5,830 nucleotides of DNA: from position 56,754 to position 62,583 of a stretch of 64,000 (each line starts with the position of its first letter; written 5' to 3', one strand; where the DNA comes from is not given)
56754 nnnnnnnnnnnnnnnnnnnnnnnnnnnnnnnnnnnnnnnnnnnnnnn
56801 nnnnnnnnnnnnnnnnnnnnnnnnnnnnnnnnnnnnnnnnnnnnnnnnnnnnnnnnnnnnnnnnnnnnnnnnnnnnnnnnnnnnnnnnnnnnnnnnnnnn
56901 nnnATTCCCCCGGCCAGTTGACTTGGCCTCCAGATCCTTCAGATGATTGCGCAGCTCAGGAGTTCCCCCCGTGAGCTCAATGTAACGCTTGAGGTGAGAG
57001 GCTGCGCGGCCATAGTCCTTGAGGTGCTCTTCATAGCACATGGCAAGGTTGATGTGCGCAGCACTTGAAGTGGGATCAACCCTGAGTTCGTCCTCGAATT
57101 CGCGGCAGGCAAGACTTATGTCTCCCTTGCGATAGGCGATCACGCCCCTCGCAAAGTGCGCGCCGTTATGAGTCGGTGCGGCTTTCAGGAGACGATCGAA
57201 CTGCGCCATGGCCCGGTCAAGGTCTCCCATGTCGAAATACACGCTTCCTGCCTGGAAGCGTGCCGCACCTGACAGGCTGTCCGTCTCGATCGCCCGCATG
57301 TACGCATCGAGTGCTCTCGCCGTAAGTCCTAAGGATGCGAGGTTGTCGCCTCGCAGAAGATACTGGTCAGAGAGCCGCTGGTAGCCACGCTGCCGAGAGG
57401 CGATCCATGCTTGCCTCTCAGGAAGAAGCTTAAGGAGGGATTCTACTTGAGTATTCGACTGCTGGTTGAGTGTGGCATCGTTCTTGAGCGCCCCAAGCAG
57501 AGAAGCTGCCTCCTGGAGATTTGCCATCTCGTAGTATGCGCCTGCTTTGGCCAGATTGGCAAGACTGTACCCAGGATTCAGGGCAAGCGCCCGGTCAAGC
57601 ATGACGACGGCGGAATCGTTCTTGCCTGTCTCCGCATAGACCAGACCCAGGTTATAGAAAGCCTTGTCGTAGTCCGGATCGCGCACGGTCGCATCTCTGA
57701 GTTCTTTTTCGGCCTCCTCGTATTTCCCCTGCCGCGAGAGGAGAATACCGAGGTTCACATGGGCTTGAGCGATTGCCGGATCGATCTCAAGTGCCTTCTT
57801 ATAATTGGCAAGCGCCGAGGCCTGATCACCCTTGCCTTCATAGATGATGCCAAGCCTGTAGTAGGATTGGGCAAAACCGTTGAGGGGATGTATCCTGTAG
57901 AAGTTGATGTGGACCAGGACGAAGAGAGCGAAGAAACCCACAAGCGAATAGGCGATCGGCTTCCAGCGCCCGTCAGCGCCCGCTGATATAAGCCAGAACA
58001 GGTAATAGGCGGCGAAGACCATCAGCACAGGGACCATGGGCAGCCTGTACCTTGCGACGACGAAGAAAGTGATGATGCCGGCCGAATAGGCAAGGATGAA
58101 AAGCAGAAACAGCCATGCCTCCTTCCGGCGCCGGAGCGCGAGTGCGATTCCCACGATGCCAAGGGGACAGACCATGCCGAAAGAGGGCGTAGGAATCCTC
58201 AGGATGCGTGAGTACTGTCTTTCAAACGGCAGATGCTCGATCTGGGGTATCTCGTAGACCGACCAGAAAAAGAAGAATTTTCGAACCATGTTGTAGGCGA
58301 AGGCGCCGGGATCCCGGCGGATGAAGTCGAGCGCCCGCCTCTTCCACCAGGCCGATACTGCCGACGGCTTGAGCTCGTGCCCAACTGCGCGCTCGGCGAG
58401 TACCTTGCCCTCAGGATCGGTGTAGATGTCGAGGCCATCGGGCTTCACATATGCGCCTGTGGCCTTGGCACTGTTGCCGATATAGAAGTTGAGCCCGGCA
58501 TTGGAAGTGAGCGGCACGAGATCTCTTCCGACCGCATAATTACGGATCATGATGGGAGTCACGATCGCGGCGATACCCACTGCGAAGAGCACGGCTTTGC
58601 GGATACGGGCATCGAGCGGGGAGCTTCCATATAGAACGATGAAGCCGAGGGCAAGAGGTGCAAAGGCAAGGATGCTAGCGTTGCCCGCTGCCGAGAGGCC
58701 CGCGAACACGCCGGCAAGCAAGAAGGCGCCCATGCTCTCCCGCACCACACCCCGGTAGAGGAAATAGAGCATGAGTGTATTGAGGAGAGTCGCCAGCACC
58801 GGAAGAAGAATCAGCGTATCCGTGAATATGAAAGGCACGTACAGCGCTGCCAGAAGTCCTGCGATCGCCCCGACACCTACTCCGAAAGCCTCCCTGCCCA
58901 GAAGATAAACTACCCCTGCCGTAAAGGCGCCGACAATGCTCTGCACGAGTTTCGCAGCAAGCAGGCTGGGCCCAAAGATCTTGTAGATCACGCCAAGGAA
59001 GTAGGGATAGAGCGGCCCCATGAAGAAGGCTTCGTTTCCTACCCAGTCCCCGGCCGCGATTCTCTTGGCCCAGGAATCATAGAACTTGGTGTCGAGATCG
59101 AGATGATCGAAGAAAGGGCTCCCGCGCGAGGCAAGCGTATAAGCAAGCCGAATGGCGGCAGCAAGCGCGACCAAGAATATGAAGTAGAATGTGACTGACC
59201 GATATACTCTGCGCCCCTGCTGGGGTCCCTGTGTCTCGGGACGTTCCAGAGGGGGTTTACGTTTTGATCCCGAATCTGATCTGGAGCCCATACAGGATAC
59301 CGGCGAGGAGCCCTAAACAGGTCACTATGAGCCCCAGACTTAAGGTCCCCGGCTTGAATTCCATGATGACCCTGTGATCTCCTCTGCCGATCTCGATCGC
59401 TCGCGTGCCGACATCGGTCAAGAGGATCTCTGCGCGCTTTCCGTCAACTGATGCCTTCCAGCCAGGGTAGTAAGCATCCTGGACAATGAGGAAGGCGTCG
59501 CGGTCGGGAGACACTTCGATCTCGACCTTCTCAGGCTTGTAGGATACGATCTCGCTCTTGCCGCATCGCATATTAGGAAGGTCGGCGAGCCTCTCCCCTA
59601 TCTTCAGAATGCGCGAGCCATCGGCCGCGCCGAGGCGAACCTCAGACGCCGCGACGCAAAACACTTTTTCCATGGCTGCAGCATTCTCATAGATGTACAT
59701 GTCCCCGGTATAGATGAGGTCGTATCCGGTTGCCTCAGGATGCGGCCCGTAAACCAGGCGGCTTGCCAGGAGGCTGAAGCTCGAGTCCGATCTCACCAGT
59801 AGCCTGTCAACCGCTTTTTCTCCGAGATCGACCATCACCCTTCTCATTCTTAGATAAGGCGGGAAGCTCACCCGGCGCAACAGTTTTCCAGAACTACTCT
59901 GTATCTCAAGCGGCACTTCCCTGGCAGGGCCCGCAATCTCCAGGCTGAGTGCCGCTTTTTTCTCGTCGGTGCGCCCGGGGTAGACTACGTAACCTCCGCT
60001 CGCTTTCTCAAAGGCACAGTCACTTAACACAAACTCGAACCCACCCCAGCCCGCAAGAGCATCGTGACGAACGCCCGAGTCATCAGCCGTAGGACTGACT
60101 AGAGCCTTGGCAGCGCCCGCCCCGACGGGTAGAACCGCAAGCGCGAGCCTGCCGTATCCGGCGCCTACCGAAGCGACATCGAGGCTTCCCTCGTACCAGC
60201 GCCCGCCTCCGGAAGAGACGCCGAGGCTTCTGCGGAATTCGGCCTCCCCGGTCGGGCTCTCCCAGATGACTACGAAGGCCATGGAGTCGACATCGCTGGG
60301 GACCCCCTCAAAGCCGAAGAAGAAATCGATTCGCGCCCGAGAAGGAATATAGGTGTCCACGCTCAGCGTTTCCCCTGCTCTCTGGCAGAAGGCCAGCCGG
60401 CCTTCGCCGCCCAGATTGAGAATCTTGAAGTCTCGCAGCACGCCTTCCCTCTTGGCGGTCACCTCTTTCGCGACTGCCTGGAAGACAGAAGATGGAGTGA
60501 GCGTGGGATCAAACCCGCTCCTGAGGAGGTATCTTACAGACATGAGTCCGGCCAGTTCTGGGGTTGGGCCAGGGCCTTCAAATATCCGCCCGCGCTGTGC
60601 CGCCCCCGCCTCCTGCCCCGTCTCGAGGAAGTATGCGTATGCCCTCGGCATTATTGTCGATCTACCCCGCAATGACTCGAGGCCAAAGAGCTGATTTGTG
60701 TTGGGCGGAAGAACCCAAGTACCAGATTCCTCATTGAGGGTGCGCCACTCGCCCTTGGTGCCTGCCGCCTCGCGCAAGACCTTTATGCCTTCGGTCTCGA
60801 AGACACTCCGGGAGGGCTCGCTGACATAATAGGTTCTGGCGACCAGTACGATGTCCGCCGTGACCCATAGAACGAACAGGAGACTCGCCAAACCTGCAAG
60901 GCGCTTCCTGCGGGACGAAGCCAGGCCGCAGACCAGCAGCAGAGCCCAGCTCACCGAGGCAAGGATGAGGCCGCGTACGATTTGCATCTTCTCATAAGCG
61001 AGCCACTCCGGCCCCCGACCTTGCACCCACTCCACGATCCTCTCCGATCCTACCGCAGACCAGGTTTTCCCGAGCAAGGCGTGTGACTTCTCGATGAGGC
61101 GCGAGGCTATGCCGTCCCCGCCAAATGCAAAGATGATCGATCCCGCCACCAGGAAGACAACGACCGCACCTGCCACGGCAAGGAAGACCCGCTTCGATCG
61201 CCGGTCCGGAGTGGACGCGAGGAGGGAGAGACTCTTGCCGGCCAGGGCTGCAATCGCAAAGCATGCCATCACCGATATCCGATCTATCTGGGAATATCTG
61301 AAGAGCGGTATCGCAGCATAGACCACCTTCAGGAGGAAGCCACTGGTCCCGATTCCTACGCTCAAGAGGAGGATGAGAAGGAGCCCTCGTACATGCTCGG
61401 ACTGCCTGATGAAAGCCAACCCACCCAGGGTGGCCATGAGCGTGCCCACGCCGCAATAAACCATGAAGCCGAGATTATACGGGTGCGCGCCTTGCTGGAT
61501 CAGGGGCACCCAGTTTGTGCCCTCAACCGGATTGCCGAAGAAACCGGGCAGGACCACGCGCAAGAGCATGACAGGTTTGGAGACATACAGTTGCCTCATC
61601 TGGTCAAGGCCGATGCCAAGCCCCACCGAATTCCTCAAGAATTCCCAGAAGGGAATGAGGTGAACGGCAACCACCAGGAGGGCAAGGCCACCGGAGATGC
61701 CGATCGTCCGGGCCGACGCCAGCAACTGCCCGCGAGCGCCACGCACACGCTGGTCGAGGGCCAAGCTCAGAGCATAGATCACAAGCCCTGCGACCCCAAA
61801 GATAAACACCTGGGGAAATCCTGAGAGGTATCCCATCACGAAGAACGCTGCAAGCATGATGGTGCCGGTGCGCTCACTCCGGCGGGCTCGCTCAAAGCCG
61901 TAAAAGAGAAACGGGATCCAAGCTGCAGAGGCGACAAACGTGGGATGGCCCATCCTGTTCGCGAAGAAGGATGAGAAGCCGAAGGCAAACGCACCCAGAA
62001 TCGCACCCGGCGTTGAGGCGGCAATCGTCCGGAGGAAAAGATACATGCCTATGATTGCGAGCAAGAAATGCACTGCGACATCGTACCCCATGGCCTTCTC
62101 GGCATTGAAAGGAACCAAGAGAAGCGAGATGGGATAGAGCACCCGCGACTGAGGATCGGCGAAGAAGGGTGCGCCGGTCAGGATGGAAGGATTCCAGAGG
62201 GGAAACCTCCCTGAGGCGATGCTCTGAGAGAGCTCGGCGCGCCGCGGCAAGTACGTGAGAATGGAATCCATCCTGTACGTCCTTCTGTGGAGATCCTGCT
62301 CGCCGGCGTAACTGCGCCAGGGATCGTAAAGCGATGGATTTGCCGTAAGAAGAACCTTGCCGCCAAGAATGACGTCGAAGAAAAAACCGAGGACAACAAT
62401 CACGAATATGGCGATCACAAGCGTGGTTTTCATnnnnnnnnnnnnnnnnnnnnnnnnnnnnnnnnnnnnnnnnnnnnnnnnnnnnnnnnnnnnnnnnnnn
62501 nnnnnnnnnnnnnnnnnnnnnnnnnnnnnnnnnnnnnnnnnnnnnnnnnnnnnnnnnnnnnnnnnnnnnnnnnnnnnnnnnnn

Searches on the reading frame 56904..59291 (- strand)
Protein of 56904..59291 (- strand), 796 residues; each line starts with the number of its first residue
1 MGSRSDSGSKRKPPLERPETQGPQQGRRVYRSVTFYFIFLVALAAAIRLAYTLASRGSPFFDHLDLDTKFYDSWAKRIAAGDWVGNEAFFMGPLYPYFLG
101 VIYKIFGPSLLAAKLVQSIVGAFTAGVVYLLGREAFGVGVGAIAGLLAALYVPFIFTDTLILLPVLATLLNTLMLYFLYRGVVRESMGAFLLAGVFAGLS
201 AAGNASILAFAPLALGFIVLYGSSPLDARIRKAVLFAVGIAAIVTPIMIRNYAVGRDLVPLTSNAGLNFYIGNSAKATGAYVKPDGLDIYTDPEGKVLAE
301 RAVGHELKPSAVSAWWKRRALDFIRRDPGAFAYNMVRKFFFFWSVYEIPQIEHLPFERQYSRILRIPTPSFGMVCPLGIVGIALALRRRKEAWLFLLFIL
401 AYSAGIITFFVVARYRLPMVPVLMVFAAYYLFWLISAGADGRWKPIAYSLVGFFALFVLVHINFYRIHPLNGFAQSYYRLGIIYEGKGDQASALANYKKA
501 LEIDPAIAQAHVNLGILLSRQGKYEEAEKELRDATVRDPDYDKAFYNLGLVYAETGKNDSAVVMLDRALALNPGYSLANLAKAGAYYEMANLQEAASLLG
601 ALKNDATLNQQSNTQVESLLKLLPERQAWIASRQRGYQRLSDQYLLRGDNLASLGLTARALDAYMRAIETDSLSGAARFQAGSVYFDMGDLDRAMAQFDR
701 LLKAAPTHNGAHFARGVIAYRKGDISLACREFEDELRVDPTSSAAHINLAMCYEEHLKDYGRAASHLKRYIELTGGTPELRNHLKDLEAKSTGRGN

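Call 9: search_protein_families(library=ncbifam, proteins=[window:56904-59291:-], max_evalue=0.01)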
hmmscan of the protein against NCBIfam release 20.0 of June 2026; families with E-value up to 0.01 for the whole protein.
window:56904-59291:- (796 aa): 32 families (the best 25 are shown)
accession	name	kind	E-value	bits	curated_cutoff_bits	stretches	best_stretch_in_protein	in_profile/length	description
TIGR02917.1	PEP_TPR_lipo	equivalog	3.8e-29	101.2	312.2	2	641-772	193-323/899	XrtA/PEP-CTERM system TPR-repeat protein PrsT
NF040959.1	MamA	equivalog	1.3e-26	93.3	200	2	476-574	73-171/204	magnetosome protein MamA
TIGR02521.1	type_IV_pilW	equivalog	1.6e-25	90.1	154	2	475-606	66-199/234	type IV pilus biogenesis/stability protein PilW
NF033758.1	gliding_GltE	equivalog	5.6e-16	58.5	225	1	496-777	74-358/411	adventurous gliding motility TPR repeat lipoprotein GltE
NF047507.1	TPR_BatC_Lepto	exception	2.3e-15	56.7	175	2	474-528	96-150/214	TPR repeat-containing protein BatC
NF033762.1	social_mot_Tgl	equivalog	4.3e-15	55.8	225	2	478-595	35-189/252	social motility TPR repeat lipoprotein Tgl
NF002725.1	PRK02603.1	equivalog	3.6e-14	53.1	143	1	476-534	74-132/173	photosystem I assembly protein Ycf3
NF008391.2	PRK11189.1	equivalog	3.9e-13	49.6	250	3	474-547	65-138/297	lipoprotein NlpI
NF033920.0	C39_PA2778_fam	equivalog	7.1e-13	48.6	150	2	485-573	167-255/255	PA2778 family cysteine peptidase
NF047558.1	TPR_END_plus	domain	6.3e-11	42.1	32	1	544-575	1-32/56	TPR end-of-group domain-containing protein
TIGR00990.1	3a0801s09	subfamily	6.3e-11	41.6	757.25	2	474-596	331-453/615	mitochondrial import receptor subunit TOM70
TIGR02552.1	LcrH_SycD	equivalog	9.1e-11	41.6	104.8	1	495-609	5-119/136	SycD/LcrH family type III secretion system chaperone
TIGR02795.1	tol_pal_ybgF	equivalog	9.8e-11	42.3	90.1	1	497-582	28-116/119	tol-pal system protein YbgF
NF047371.1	FlcA_CTERM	equivalog_domain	4.3e-10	38.7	300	1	521-733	326-531/646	periplasmic flagellar collar protein FlcA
NF008757.0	PRK11788.1-5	equivalog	9.1e-10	38.2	363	1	486-611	192-318/388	lipopolysaccharide assembly protein LapB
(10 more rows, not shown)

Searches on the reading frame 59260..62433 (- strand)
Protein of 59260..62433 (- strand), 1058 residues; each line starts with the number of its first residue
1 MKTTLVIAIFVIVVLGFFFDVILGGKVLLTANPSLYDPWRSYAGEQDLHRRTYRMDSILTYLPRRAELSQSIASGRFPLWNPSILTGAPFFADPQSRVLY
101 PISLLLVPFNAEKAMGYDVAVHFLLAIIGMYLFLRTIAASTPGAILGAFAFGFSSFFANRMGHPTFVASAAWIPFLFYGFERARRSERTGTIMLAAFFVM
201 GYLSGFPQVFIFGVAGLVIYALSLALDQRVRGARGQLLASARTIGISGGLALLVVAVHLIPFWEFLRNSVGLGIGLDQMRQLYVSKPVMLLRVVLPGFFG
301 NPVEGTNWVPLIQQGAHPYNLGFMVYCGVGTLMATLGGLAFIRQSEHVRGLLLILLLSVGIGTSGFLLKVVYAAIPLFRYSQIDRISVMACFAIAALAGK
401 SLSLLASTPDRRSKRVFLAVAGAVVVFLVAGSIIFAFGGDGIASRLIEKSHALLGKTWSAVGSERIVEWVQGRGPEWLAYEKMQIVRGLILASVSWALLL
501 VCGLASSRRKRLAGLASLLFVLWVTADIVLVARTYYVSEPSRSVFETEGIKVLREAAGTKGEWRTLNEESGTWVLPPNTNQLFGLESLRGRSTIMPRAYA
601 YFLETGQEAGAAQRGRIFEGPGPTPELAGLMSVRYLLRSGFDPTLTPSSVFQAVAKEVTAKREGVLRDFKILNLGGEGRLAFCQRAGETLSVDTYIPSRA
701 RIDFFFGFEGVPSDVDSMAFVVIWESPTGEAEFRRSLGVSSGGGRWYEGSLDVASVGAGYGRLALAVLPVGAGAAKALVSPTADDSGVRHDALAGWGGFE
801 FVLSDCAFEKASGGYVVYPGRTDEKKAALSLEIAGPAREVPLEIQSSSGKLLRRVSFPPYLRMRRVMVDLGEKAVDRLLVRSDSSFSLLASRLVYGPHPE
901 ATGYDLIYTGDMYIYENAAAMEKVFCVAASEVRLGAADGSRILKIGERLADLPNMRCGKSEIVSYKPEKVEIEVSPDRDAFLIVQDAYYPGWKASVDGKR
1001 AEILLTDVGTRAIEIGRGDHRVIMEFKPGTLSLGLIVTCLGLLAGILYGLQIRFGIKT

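Call 9: search_protein_families(library=ncbifam, proteins=[window:59260-62433:-], max_evalue=0.01)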
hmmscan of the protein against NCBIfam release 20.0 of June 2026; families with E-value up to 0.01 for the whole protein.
window:59260-62433:- (1058 aa): 2 families
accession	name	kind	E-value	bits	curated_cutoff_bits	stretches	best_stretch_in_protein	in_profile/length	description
NF047590.1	GlcsyltransPgfM2Strep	equivalog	0.00078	17.7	1500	0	980-1046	808-874/884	glycosyltransferase PgfM2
NF047589.1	GlcsyltransPgfM1Strep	equivalog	0.0045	15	1400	1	979-1043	881-945/955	glycosyltransferase PgfM1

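Call 50: search_protein_families(library=pfam, proteins=[window:59260-62433:-], max_evalue=0.00001)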
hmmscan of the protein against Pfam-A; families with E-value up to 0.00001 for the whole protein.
window:59260-62433:- (1058 aa): 2 families
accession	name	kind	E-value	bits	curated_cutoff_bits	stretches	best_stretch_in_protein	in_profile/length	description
PF09586.16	YfhO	-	2.1e-13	50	28.5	0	962-1038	758-835/835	Bacterial membrane protein YfhO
PF19510.5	DUF6044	-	8.1e-07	28.3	27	1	102-229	83-207/564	Protein of unknown function (DUF6044)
